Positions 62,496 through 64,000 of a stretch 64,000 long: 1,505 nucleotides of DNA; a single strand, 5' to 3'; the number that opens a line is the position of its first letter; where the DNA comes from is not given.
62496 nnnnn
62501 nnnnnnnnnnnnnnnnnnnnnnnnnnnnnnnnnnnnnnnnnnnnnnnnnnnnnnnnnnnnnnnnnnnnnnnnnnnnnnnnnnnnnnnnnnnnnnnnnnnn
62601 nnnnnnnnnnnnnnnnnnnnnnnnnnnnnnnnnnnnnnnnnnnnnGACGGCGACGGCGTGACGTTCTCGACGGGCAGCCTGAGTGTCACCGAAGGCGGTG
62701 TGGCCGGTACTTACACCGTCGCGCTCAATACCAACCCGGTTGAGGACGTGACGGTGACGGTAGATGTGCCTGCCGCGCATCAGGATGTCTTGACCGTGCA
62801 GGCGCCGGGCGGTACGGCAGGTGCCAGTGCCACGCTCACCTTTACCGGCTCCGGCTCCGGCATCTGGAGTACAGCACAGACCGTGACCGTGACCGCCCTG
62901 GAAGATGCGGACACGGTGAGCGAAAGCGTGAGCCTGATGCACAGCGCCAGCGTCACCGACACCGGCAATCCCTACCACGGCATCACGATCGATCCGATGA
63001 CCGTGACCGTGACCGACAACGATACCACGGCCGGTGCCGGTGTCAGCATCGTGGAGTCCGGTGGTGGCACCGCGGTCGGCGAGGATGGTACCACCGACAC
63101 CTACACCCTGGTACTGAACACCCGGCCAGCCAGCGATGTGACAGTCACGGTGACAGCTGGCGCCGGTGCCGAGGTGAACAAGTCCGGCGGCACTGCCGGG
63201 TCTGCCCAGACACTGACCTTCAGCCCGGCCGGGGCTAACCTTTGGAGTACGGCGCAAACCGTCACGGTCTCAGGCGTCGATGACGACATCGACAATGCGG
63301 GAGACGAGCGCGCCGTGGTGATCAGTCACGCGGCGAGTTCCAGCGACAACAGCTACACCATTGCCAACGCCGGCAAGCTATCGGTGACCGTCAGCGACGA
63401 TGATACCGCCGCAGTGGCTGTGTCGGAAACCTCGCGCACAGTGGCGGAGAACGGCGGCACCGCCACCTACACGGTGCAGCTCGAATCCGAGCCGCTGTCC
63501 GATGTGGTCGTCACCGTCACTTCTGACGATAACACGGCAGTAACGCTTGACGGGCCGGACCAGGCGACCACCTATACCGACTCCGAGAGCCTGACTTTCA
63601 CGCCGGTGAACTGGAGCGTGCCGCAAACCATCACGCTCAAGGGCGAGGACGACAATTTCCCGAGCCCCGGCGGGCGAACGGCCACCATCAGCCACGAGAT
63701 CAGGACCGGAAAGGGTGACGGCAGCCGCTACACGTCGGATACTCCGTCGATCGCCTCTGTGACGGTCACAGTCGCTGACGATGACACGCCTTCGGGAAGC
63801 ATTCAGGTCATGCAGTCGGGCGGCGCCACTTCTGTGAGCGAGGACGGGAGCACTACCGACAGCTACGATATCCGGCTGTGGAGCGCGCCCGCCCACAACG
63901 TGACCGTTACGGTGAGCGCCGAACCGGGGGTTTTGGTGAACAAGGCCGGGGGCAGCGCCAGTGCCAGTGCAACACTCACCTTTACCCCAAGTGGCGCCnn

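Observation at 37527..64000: Giant ORF missing from the ORF track: over 26.4 kb of uninterrupted + strand coding sequence running off the window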

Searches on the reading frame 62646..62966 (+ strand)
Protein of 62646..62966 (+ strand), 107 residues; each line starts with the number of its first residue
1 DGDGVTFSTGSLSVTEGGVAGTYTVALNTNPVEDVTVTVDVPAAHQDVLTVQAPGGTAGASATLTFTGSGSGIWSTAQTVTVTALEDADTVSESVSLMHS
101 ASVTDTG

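Call 34: search_protein_families(library=pfam, proteins=[window:62646-62966:+], max_evalue=1)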
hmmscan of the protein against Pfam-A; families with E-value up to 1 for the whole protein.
window:62646-62966:+ (107 aa): 1 family
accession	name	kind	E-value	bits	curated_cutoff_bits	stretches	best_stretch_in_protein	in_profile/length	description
PF12019.13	GspH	-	0.7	10.9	21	0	21-90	32-97/108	Type II transport protein GspH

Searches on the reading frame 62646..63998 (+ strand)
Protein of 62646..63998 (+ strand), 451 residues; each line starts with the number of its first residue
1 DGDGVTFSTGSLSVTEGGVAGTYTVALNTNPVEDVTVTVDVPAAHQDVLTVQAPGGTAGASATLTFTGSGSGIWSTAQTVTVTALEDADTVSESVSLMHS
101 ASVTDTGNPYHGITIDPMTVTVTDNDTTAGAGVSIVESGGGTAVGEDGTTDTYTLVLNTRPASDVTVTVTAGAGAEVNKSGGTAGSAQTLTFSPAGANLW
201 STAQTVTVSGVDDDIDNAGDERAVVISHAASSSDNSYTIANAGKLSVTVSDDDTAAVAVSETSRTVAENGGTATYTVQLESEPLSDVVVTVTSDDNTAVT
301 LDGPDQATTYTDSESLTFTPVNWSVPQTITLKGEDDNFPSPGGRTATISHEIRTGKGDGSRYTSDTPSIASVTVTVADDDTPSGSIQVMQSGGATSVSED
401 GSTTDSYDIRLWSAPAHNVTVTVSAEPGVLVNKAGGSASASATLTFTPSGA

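Call 78: search_protein_representatives(protein=window:62646-63998:+)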
Query: 451 residues. Proteins with E-value up to 0.001 (for the whole library): 12432; up to 1e-10: 7718; up to 1e-30: 3238. The best 150 are listed.
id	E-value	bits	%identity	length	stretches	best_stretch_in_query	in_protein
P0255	0.0e+00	2362.5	39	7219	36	62-424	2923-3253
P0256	0.0e+00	1718.9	39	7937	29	74-426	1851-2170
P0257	0.0e+00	1677.0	45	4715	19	4-334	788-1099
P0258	0.0e+00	1564.1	42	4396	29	12-299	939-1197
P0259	0.0e+00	1521.2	41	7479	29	62-338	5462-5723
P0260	0.0e+00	1422.6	38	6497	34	134-317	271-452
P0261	0.0e+00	1387.2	48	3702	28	119-308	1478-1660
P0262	0.0e+00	1328.7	42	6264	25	1-350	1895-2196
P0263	0.0e+00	1315.4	36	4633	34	60-301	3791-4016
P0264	0.0e+00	1261.1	36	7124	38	102-340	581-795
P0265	0.0e+00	1257.4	46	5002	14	61-388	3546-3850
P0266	0.0e+00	1249.5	49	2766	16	56-383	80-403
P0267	0.0e+00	1213.7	44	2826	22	12-357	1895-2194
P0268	0.0e+00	1206.7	37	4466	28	1-300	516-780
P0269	0.0e+00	1181.3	43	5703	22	57-301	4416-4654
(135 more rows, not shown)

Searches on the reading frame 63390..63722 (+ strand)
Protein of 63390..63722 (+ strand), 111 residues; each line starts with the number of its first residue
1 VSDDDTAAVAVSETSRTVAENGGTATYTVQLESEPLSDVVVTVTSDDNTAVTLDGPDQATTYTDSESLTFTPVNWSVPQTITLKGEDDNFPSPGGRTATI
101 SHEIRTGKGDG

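Call 43: predict_structure(alignment_id=A2)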
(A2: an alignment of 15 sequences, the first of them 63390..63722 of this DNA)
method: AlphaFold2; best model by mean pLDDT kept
length: 111 residues; sequences in the alignment: 15
mean_pLDDT: 82.4   pTM: 0.76
mean pLDDT of the five models: 82.4, 80.7, 72.2, 71.9, 71.1
residues with pLDDT >= 90: 49; 70-90: 45; 50-70: 7; < 50: 10
segments of 3 or more residues with pLDDT < 50: 1-6, 108-111
pLDDT, mean of each block of 10 residues (from residue 1): 53 87 92 89 91 80 89 93 88 80 70 31
secondary structure, 60 per line:
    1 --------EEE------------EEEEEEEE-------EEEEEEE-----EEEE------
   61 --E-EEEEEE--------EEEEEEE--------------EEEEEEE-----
elements in order: E9-11 E24-31 E39-45 E51-54 E65-70 E79-85 E100-106

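Call 47: fold_search(model_id=the predicted structure, library=pdb)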
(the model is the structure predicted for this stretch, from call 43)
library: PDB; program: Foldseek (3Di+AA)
matches with E <= 10: 1407; with E <= 0.001: 0
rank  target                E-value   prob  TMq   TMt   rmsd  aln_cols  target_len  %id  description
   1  4um9_C                5.0e-02  0.98  0.48  0.12   7.2       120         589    9  Crystal structure of alpha V beta 6 with peptide (released 2014-11-12)
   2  4um8_C                5.8e-02  0.99  0.50  0.13   5.0       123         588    9  Crystal structure of alpha V beta 6 (released 2014-11-12)
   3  4uj6                  6.7e-02  1.00  0.53  0.09   4.4       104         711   22  Structure of surface layer protein SbsC, domains 1-6 (released 2016-04-27)
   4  4uid_B                7.5e-02  1.00  0.51  0.34   5.7       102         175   22  Crystal structure of the S-layer protein SbsC domains 4 and 5 (released 2016-04-13)
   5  4uic                  7.9e-02  1.00  0.52  0.09   4.4       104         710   21  Crystal structure of the S-layer protein rSbsC(31-844) (released 2016-04-13)
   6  2msp_A                9.6e-02  1.00  0.58  0.53   3.2       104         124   10  MAJOR SPERM PROTEIN, BETA ISOFORM, ENGINEERED C59S/T90C MUTANT, PUTATIVE SUBFILAMENT STRUCTURE, PH 8.5 (released 1998-04-15)
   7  2bvu_D                9.6e-02  1.00  0.56  0.51   4.0       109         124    9  D83R mutant of Asaris suum major sperm protein (MSP) (released 2006-10-25)
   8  8xel_A                9.6e-02  0.97  0.50  0.12   6.8       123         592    9  Cryo-EM structure of integrin ITGAV/ITGB3 complex, conformation 3 (released 2024-12-25)
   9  2qvk                  1.0e-01  0.99  0.53  0.50   4.2       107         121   20  The second Ca2+-binding domain of the Na+-Ca2+ exchanger is essential for regulation: crystal structures and mutational  (released 2007-11-13)
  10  2rr3_MODEL_1_A        1.0e-01  0.99  0.52  0.46   4.0       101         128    8  Solution structure of the complex between human VAP-A MSP domain and human OSBP FFAT motif (released 2010-03-23)
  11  8hs7                  1.1e-01  0.98  0.48  0.43   4.4       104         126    9  Crystal structure of Vesicle-associated membrane protein-associated protein SCS2 from yeast (released 2024-01-17)
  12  9fh8_H                1.1e-01  0.99  0.54  0.24   3.2       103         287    8  Crystal structure of the SPD-2 domain of Apis dorsata CEP192 (released 2025-03-26)
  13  1msp_A                1.2e-01  1.00  0.60  0.54   3.5       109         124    8  MAJOR SPERM PROTEIN, ALPHA ISOFORM (RECOMBINANT), PH 4.6 (released 1996-12-07)
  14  1msp_B                1.2e-01  1.00  0.61  0.56   3.4       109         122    7  MAJOR SPERM PROTEIN, ALPHA ISOFORM (RECOMBINANT), PH 4.6 (released 1996-12-07)
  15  2qvm                  1.2e-01  0.99  0.50  0.49   7.1       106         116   18  The second Ca2+-binding domain of the Na+-Ca2+ exchanger is essential for regulation: crystal structures and mutational  (released 2007-11-13)
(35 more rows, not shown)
